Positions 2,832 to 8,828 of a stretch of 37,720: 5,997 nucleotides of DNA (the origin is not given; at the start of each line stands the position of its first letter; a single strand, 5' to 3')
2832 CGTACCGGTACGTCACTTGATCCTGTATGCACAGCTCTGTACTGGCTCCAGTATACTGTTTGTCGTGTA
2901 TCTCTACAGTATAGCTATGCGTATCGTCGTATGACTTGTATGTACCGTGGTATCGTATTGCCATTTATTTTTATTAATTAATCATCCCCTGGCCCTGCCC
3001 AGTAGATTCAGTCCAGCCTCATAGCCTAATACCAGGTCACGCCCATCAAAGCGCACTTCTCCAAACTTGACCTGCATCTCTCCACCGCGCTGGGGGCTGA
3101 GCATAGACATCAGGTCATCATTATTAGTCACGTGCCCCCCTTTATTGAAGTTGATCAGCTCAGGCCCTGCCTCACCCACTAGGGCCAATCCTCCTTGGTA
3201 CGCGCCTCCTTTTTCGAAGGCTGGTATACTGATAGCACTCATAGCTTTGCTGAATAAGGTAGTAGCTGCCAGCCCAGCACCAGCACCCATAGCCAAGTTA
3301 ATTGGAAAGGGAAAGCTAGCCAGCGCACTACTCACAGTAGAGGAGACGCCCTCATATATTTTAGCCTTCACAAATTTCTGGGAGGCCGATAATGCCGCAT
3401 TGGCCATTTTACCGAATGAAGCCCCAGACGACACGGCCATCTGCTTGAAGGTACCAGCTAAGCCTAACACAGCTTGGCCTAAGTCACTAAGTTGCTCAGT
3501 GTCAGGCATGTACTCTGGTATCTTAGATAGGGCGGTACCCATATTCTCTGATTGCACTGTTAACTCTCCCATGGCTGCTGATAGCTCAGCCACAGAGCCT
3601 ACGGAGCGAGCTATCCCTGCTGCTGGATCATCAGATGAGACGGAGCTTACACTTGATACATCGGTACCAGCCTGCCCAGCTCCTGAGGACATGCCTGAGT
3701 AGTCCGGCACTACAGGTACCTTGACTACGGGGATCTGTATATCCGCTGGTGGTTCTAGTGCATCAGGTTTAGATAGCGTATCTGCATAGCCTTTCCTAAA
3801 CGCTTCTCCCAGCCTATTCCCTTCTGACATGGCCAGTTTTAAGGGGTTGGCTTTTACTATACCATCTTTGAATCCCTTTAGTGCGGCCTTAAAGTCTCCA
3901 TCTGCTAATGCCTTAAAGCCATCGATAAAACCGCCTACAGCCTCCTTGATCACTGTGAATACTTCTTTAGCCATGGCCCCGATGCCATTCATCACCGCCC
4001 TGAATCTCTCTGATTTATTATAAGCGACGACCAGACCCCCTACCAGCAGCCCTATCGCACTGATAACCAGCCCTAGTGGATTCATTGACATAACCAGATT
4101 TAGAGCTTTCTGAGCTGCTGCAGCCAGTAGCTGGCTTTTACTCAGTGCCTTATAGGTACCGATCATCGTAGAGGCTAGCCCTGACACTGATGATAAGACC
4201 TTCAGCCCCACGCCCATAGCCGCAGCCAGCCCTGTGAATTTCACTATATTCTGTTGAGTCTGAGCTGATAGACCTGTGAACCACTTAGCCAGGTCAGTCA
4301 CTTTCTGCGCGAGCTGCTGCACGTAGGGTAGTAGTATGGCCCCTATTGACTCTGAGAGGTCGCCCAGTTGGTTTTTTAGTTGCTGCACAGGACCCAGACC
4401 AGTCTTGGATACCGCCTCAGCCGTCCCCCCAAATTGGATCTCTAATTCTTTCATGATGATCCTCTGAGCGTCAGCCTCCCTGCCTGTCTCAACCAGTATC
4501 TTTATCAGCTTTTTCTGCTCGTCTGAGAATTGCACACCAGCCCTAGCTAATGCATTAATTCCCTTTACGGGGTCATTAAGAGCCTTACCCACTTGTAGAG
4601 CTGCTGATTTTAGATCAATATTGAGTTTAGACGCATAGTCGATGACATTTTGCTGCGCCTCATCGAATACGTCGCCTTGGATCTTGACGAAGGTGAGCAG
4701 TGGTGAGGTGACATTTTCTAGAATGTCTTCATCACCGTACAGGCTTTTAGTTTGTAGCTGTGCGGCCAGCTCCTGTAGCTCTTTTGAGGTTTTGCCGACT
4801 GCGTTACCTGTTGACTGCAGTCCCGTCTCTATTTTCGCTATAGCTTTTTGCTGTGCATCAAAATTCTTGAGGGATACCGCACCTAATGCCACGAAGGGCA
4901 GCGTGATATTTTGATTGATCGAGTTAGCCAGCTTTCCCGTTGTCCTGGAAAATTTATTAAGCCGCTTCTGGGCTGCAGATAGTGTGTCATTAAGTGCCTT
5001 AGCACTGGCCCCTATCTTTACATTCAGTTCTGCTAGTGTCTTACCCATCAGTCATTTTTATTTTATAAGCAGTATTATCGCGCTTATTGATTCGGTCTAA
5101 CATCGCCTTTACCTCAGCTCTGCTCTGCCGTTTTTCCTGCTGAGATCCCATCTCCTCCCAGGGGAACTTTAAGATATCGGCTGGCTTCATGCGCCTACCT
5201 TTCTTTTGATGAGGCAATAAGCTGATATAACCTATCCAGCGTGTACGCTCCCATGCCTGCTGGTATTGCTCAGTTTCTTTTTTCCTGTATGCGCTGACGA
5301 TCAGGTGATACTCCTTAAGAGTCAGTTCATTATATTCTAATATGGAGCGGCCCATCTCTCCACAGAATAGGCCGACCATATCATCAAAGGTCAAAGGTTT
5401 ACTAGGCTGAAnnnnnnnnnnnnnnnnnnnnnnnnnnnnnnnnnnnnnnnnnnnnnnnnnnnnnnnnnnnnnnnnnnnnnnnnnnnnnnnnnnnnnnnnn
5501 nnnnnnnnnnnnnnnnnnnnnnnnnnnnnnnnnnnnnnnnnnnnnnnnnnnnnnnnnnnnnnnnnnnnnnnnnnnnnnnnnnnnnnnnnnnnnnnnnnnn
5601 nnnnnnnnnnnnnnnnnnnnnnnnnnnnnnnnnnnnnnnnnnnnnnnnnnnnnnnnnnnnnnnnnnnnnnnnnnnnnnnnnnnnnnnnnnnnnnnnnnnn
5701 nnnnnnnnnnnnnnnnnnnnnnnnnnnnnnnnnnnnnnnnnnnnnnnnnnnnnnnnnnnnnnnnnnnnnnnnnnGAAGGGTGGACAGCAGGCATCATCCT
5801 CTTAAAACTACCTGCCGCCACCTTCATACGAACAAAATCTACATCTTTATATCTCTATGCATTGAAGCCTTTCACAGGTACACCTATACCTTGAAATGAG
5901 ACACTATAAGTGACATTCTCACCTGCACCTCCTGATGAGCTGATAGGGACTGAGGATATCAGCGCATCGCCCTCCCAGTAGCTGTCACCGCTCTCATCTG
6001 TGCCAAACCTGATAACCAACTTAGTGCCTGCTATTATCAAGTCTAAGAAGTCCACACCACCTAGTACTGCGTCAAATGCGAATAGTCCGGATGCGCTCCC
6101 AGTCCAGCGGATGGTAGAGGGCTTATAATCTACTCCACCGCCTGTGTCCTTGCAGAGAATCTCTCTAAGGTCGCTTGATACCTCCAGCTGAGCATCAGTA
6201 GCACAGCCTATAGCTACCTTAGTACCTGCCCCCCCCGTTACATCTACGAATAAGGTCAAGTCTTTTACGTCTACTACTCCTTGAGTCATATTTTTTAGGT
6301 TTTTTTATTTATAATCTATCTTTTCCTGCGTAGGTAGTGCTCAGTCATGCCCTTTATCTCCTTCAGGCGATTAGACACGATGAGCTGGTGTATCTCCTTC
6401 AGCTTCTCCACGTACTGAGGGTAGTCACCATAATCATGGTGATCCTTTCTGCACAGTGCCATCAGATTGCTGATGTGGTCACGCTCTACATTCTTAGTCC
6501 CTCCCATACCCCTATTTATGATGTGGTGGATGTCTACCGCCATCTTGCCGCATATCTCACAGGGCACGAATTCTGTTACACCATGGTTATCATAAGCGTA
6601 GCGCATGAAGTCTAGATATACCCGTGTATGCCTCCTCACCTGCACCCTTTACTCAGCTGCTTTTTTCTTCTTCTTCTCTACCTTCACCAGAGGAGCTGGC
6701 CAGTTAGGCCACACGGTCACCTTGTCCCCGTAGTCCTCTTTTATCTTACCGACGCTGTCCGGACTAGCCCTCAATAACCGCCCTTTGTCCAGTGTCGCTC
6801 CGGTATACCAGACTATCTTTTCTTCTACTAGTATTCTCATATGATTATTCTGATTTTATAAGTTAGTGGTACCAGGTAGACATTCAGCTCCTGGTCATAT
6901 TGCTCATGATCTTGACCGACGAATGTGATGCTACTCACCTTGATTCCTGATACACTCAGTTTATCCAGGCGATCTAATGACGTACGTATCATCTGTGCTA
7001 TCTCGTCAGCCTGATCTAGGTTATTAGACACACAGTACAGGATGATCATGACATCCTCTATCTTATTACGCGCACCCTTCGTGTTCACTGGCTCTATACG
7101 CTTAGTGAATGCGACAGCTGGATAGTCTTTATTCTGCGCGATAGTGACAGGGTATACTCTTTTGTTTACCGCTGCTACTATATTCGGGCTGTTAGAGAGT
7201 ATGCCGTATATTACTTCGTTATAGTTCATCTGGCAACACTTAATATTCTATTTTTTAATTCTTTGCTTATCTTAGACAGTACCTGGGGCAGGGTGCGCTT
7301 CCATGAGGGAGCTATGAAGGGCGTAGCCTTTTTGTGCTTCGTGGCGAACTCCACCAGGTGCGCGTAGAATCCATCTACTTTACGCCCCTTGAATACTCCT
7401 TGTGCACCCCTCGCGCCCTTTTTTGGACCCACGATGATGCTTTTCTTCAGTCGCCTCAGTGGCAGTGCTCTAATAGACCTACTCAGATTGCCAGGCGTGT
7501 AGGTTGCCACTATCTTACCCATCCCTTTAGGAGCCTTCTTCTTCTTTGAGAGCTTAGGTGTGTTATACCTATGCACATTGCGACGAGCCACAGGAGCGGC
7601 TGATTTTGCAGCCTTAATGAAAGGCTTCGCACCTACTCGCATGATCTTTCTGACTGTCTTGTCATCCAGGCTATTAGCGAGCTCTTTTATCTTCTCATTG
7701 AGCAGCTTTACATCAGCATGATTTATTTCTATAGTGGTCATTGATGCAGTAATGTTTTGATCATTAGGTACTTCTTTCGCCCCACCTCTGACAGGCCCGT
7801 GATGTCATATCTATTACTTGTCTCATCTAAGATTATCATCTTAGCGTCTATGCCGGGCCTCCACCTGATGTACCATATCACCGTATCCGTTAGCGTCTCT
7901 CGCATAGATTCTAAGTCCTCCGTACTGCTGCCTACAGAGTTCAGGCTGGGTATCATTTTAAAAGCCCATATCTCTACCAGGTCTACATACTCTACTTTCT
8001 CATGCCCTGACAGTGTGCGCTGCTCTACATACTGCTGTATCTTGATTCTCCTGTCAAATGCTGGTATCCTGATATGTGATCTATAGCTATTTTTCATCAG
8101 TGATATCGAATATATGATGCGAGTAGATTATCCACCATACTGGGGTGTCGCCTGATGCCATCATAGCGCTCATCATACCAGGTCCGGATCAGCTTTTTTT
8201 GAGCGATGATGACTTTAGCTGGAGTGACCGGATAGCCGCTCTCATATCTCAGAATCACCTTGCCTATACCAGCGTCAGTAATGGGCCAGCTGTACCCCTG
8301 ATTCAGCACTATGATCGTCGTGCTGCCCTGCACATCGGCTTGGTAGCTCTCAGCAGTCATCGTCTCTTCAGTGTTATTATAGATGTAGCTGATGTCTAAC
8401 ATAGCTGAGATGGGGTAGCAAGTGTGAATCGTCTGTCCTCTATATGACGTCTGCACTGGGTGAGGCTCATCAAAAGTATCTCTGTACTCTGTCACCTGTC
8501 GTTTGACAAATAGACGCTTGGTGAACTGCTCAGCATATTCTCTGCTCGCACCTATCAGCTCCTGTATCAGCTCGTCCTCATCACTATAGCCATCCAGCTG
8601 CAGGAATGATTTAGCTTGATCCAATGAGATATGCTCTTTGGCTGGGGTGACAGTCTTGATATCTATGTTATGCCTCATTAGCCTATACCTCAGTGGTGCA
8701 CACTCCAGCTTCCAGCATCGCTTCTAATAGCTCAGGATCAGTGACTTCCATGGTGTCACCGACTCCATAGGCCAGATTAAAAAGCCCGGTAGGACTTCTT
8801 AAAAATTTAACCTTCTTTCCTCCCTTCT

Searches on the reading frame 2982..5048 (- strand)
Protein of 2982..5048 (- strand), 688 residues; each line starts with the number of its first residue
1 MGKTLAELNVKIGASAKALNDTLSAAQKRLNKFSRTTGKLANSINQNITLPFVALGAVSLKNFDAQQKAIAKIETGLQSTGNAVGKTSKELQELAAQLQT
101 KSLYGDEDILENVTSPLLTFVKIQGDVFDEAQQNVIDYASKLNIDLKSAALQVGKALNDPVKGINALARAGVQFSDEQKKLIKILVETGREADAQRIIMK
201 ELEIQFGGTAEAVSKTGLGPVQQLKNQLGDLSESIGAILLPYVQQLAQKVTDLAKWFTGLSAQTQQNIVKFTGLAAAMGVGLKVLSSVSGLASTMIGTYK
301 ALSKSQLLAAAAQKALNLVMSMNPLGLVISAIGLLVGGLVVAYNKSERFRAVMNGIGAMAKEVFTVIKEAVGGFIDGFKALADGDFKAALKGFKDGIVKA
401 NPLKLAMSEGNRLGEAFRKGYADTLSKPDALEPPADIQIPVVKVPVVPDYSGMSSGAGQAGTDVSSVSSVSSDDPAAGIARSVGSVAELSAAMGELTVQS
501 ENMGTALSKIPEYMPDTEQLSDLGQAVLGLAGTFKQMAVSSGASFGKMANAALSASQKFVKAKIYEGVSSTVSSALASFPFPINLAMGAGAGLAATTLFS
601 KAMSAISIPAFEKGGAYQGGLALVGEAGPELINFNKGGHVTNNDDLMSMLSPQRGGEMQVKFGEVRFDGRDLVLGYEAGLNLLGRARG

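Call 6: search_protein_families(library=phrogs, proteins=[window:2982-5048:-], max_evalue=0.001)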
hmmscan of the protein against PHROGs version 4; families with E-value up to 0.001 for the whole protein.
window:2982-5048:- (688 aa): 23 families
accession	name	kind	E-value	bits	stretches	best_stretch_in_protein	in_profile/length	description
phrog_27166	-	tail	4.1e-55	188.4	1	37-293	51-302/751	tail length tape measure protein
phrog_1272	-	tail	6.1e-24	84.9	1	218-403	533-734/1606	tail length tape measure protein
phrog_991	-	tail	1.2e-19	70.5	1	12-643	218-885/1966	tail length tape measure protein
phrog_1533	-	tail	1.4e-18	66.9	1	211-383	520-705/1688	tail length tape measure protein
phrog_971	-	lysis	7.1e-18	65.7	1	59-383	285-586/1338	endolysin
phrog_28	-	tail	1.3e-17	64.7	1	141-393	465-716/1228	tail length tape measure protein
phrog_26084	-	tail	2.1e-15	56.8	1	3-216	215-425/1263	tail length tape measure protein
phrog_3981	-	tail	2.2e-15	57.8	1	8-620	7-496/584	tail length tape measure protein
phrog_1293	-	tail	3.5e-15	55.9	1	208-323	454-567/1424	tail length tape measure protein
phrog_58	-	tail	1.6e-13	51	1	13-392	256-675/1544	tail length tape measure protein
phrog_4197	-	tail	1.9e-13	50.1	1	222-376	738-898/1783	tail length tape measure protein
phrog_8462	-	tail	6.3e-13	49.3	1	8-383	18-373/672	tail length tape measure protein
phrog_5218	-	unknown function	5.7e-11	42.3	1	162-354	488-666/1599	-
phrog_24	-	tail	1.2e-07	31.2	1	52-224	322-481/1151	tail length tape measure protein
phrog_167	-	tail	2.4e-07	29.8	0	3-216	148-330/1555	tail length tape measure protein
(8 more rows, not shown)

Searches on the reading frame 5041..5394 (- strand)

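Call 6: search_protein_families(library=phrogs, proteins=[window:5041-5394:-], max_evalue=0.001)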
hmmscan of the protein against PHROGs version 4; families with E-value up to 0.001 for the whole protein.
window:5041-5394:- (117 aa): 2 families
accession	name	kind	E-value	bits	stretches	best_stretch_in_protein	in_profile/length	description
phrog_16333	-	unknown function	2e-15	57.9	1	11-103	3-87/92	-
phrog_19318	-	unknown function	1.1e-05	26.7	1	14-113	7-95/105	-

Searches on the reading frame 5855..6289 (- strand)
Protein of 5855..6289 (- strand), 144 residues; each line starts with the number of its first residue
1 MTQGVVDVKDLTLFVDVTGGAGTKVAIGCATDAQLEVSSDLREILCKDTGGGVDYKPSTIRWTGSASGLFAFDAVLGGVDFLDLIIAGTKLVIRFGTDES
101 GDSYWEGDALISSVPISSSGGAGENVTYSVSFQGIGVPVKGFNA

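Call 6: search_protein_families(library=phrogs, proteins=[window:5855-6289:-], max_evalue=0.001)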
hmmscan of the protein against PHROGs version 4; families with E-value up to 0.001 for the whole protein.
window:5855-6289:- (144 aa): 1 family
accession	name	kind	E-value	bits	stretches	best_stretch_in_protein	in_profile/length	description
phrog_1407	-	tail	4.5e-18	66.7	1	8-140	28-163/258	major tail protein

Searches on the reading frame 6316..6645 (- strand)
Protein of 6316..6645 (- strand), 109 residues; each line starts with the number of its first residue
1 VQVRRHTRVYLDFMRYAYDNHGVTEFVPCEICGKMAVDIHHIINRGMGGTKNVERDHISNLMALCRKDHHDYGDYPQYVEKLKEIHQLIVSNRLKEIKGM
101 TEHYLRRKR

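Call 6: search_protein_families(library=phrogs, proteins=[window:6316-6645:-], max_evalue=0.001)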
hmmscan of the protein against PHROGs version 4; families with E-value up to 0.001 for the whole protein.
window:6316-6645:- (109 aa): 12 families
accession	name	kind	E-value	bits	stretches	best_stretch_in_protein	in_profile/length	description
phrog_740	-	DNA, RNA and nucleotide metabolism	1.5e-09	38.3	1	29-76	41-88/332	HNH endonuclease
phrog_7785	-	DNA, RNA and nucleotide metabolism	2e-06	28.9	1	29-85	73-125/147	HNH endonuclease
phrog_398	-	unknown function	2e-06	28.6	1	29-70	149-190/225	-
phrog_96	-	DNA, RNA and nucleotide metabolism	5.5e-06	26.9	1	28-75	260-305/334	HNH endonuclease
phrog_144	-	DNA, RNA and nucleotide metabolism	4.7e-05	24.1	1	29-70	87-130/175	HNH endonuclease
phrog_8048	-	DNA, RNA and nucleotide metabolism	6.9e-05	23.2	1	28-71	178-223/273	HNH endonuclease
phrog_7370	-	DNA, RNA and nucleotide metabolism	0.00018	22.5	1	29-101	44-111/115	HNH endonuclease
phrog_23141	-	unknown function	0.00018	22.4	1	32-71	1-38/71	-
phrog_6050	-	DNA, RNA and nucleotide metabolism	0.00025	21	1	28-87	313-372/402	HNH endonuclease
phrog_1271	-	DNA, RNA and nucleotide metabolism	0.00036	21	1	28-85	268-326/361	HNH endonuclease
phrog_333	-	DNA, RNA and nucleotide metabolism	0.00074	20.7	0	30-70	41-76/138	HNH endonuclease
phrog_1588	-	unknown function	0.00088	20.1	0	27-76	37-85/132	-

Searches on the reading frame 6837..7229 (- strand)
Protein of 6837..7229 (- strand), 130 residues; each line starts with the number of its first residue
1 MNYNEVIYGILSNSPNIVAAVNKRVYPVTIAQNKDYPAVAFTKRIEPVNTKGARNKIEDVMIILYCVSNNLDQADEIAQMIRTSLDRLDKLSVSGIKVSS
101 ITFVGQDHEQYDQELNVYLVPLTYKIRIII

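Call 6: search_protein_families(library=phrogs, proteins=[window:6837-7229:-], max_evalue=0.001)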
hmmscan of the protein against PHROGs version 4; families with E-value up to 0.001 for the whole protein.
window:6837-7229:- (130 aa): 1 family
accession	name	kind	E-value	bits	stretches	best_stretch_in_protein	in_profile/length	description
phrog_347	-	connector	3.5e-08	34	1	1-128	1-119/394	tail terminator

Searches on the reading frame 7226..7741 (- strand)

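Call 6: search_protein_families(library=phrogs, proteins=[window:7226-7741:-], max_evalue=0.001)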
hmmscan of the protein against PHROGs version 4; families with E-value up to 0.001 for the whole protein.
window:7226-7741:- (171 aa): 1 family
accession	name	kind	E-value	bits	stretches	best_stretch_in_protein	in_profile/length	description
phrog_5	-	connector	6.9e-14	53.2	1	14-166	101-209/239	tail completion or Neck1 protein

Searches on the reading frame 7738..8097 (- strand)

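Call 6: search_protein_families(library=phrogs, proteins=[window:7738-8097:-], max_evalue=0.001)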
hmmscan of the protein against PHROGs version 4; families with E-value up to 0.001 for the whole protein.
window:7738-8097:- (119 aa): 2 families
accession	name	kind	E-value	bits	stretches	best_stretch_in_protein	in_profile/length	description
phrog_25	-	connector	1e-11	46.4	1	13-114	40-135/286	head closure Hc1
phrog_10356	-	head and packaging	0.00028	20.1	1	13-114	7-101/852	virion structural protein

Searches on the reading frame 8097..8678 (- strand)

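Call 6: search_protein_families(library=phrogs, proteins=[window:8097-8678:-], max_evalue=0.001)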
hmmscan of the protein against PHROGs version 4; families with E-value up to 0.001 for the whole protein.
window:8097-8678:- (193 aa): 2 families
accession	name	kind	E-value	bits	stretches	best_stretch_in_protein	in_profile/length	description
phrog_442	-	connector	1.4e-12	48.5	1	8-191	79-262/270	head-tail adaptor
phrog_40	-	connector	6.5e-09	36.5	1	17-70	42-85/201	head-tail adaptor Ad1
